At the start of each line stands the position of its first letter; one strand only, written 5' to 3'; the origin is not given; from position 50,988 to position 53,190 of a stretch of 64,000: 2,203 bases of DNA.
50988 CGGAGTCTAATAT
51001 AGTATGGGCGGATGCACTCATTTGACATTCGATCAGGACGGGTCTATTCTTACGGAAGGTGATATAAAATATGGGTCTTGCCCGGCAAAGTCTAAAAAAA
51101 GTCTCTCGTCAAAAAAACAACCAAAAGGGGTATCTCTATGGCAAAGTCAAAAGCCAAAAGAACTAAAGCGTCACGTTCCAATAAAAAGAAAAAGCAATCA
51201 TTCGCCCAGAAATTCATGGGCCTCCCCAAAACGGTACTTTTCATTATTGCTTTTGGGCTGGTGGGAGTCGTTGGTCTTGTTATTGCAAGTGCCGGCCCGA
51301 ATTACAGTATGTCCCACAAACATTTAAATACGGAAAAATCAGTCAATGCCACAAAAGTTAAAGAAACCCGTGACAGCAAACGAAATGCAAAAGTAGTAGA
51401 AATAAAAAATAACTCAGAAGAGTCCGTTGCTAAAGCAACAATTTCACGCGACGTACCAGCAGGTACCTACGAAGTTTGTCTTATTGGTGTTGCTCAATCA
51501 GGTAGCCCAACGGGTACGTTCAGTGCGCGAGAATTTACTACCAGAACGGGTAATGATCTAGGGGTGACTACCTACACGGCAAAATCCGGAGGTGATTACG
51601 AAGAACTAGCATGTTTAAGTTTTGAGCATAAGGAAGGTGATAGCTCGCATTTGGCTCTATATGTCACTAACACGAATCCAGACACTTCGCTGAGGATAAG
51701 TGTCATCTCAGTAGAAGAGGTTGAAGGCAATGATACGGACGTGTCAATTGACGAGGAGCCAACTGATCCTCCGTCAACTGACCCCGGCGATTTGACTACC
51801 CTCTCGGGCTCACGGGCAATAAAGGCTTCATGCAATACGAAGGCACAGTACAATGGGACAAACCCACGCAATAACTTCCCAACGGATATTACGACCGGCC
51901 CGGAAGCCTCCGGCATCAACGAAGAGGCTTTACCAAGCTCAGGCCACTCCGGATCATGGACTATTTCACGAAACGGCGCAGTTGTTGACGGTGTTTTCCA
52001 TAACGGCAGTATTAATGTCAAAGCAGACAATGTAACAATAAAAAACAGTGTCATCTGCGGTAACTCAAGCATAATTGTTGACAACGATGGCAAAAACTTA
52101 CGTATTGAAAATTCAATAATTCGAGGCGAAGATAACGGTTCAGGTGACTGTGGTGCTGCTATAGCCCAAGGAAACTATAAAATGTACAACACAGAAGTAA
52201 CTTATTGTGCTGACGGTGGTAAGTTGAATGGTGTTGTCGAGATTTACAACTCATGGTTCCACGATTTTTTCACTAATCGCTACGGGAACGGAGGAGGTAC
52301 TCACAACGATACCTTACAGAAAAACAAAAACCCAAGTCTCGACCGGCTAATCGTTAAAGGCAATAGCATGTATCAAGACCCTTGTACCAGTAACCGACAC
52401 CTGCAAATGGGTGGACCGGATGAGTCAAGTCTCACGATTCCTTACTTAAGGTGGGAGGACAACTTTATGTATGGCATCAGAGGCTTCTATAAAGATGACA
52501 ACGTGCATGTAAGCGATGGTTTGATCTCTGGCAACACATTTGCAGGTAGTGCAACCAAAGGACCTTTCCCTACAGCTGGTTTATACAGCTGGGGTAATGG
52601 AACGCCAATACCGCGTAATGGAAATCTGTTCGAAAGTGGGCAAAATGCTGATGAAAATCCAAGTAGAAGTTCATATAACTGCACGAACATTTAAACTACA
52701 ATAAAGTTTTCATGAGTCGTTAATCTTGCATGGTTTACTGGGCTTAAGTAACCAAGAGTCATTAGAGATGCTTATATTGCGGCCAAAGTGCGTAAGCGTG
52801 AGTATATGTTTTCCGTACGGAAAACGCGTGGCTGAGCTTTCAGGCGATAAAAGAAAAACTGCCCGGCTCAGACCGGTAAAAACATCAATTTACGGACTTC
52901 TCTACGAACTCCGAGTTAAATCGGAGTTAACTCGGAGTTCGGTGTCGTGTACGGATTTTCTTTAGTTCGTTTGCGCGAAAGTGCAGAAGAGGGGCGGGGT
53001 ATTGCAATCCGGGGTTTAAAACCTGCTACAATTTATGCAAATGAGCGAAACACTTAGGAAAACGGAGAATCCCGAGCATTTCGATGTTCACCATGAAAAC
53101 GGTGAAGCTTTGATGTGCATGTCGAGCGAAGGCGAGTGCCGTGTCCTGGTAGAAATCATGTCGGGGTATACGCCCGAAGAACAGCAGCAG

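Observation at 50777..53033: Two ~203-bp duplicated junction modules bracket the beta-helix gene and carry the promoter for the next gene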

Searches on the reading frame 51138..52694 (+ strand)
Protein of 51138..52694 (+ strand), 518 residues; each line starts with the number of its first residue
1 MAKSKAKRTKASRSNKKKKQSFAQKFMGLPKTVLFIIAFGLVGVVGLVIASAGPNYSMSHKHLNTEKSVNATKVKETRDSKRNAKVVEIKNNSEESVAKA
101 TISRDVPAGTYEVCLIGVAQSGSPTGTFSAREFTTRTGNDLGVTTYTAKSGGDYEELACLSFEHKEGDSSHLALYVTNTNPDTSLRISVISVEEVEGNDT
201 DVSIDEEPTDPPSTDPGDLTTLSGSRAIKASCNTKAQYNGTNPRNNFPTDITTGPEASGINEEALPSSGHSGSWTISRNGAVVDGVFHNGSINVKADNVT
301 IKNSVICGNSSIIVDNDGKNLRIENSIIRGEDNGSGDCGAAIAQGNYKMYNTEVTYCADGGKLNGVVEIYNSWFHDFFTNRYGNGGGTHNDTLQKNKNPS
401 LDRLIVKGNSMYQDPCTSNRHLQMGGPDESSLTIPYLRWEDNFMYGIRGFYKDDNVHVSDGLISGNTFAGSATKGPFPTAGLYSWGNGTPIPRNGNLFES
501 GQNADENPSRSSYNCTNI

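Call 10: search_protein_families(library=pfam, proteins=[window:51138-52694:+], max_evalue=0.01)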
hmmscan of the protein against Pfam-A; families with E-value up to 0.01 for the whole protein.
window:51138-52694:+ (518 aa): 0 families

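Call 21: find_encoding_contigs(protein=window:51138-52694:+, flank=10000, max_places=10)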
Protein window:51138-52694:+ (518 aa): no gene with exactly this product is on record in the collection.

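Call 58: find_homologous_proteins(query=window:51138-52694:+, max_evalue=0.00001)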
Query window:51138-52694:+ (518 aa): 24 proteins with E <= 0.00001 among 8000 candidates.
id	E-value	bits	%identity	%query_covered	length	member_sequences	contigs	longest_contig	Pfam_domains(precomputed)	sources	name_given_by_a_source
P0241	0.0e+0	1175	100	100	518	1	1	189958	-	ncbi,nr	ncbi:MAG: hypothetical protein U5L95_03635 [Candidatus Saccharibacteria bacterium]|nr:hypothetical p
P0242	1.4e-92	329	52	56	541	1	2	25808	-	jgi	jgi:hypothetical protein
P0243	2.3e-91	325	55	56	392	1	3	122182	-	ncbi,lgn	-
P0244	4.8e-88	314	52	57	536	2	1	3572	-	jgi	jgi:hypothetical protein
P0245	1.3e-86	309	53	54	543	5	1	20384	-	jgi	jgi:hypothetical protein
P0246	9.7e-86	307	50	57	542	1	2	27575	-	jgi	jgi:hypothetical protein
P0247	1.0e-84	303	53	56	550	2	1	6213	-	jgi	jgi:hypothetical protein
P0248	2.1e-84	302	49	56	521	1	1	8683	-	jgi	jgi:hypothetical protein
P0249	4.9e-84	301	53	54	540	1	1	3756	-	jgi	jgi:hypothetical protein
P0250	4.0e-83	298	50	56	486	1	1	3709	PF00754.32,PF22633.4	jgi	jgi:hypothetical protein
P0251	6.8e-83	297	50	58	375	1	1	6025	-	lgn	-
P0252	1.3e-82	296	50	56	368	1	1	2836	-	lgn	-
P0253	2.8e-79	285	48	56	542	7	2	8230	PF13229.13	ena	-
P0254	6.1e-79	284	48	61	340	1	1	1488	-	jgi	jgi:hypothetical protein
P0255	1.5e-77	280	50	56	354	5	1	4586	-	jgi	jgi:hypothetical protein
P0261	1.9e-16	78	32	31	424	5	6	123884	PF13229.13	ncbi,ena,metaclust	metaclust:\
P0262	4.2e-7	47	34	24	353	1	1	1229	PF13229.13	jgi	jgi:hypothetical protein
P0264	6.0e-6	43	33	24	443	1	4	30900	PF13229.13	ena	-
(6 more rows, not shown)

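Call 59: find_encoding_contigs(protein=P0243, flank=6000, max_places=3)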
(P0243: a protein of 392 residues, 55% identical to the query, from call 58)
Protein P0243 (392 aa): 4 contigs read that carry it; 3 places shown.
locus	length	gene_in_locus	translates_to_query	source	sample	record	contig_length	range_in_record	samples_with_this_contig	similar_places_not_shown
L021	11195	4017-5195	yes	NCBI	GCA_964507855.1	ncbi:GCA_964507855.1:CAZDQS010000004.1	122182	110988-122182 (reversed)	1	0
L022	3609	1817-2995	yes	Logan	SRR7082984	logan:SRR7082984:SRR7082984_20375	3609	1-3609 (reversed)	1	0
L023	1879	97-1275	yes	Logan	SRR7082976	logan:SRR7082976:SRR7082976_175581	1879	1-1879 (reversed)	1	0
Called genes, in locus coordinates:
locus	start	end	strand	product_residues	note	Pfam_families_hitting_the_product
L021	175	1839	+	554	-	PF03816:LytR_cpsA_psr, PF13399:LytR_C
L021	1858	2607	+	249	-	-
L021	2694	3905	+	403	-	PF00089:Trypsin, PF10459:Peptidase_S46 (faint), PF13365:Trypsin_2, PF00595:PDZ (weak), PF13180:PDZ_2, PF17820:PDZ_6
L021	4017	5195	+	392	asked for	-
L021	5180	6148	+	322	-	PF00404:Dockerin_1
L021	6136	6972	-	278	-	PF17827:PrmC_N, PF05175:MTS, PF06325:PrmA, PF13649:Methyltransf_25, PF13847:Methyltransf_31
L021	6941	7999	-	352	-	PF03462:PCRF, PF00472:RF-1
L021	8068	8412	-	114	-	PF01197:Ribosomal_L31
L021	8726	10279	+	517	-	PF21294:Polysacc_lyase_14, PF07705:CARDB, PF00404:Dockerin_1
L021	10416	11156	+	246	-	PF00318:Ribosomal_S2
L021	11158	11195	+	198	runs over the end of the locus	PF00889:EF_TS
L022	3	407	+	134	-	?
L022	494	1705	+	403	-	PF00089:Trypsin, PF10459:Peptidase_S46 (faint), PF13365:Trypsin_2, PF00595:PDZ (weak), PF13180:PDZ_2, PF17820:PDZ_6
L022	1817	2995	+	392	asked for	-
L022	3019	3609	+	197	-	?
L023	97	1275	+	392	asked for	-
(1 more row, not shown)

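Call 60: find_encoding_contigs(protein=P0242, flank=6000, max_places=2)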
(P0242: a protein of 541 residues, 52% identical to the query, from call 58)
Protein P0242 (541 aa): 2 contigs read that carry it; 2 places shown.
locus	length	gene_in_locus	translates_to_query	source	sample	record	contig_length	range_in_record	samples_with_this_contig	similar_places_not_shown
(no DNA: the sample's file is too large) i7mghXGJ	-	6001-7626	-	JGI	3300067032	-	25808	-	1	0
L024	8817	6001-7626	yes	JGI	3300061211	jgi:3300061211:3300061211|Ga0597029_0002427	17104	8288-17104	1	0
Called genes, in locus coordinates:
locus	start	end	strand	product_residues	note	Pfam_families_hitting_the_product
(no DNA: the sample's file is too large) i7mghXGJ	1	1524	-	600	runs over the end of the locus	PF18158:AidB_N, PF02770:Acyl-CoA_dh_M, PF00441:Acyl-CoA_dh_1, PF08028:Acyl-CoA_dh_2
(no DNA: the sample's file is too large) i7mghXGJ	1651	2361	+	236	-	PF07848:PaaX, PF20803:PaaX_M (weak), PF08223:PaaX_C (weak)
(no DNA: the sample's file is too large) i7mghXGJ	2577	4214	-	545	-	PF02838:Glyco_hydro_20b, PF00728:Glyco_hydro_20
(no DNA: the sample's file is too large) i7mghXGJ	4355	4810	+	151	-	PF08281:Sigma70_r4_2, PF04545:Sigma70_r4 (weak)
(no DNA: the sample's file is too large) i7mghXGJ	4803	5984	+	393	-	-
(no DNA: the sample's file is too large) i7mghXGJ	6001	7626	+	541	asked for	-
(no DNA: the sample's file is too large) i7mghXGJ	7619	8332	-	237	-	PF04542:Sigma70_r2, PF22029:PhyR_sigma2 (weak), PF08281:Sigma70_r4_2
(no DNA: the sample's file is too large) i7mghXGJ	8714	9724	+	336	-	-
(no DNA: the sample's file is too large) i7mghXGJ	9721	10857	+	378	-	PF07730:HisKA_3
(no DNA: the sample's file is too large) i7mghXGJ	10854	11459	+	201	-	PF00072:Response_reg, PF00196:GerE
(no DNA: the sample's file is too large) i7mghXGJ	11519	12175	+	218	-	-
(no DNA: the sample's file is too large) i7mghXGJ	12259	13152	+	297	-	PF00106:adh_short, PF08659:KR, PF13561:adh_short_C2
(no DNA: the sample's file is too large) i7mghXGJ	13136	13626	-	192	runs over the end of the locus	-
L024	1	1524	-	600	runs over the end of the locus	PF18158:AidB_N, PF02770:Acyl-CoA_dh_M, PF00441:Acyl-CoA_dh_1, PF08028:Acyl-CoA_dh_2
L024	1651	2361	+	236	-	PF07848:PaaX, PF20803:PaaX_M (weak), PF08223:PaaX_C (weak)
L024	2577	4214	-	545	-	PF02838:Glyco_hydro_20b, PF00728:Glyco_hydro_20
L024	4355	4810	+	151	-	PF08281:Sigma70_r4_2, PF04545:Sigma70_r4 (weak)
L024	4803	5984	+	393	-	-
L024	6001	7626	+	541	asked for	-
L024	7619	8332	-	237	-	PF04542:Sigma70_r2, PF22029:PhyR_sigma2 (weak), PF08281:Sigma70_r4_2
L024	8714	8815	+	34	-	?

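Call 65: search_protein_families(library=ncbifam, proteins=[window:51138-52694:+], max_evalue=0.1)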
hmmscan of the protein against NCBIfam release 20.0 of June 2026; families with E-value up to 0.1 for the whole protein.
window:51138-52694:+ (518 aa): 1 family
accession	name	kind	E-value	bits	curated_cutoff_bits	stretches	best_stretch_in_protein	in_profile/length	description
NF042931.1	SAG1386_EF1546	equivalog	0.0044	17.1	80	1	7-105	11-106/158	SAG1386/EF1546 family surface-associated protein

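Call 66: search_protein_families(library=pfam, proteins=[window:51138-52694:+], max_evalue=1)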
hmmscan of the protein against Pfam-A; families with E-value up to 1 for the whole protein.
window:51138-52694:+ (518 aa): 0 families

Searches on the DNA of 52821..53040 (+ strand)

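Call 63: search_dna_similar(query=window:52821-53040:+, collection=phages, mode=distant, max_evalue=0.01)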
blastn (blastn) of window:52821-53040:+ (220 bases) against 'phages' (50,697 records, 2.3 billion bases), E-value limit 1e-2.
No match.

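Call 64: search_dna_similar(query=window:52821-53040:+, collection=plasmids, mode=distant, max_evalue=0.01)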
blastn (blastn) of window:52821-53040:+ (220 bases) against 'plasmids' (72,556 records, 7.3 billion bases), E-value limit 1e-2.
No match.
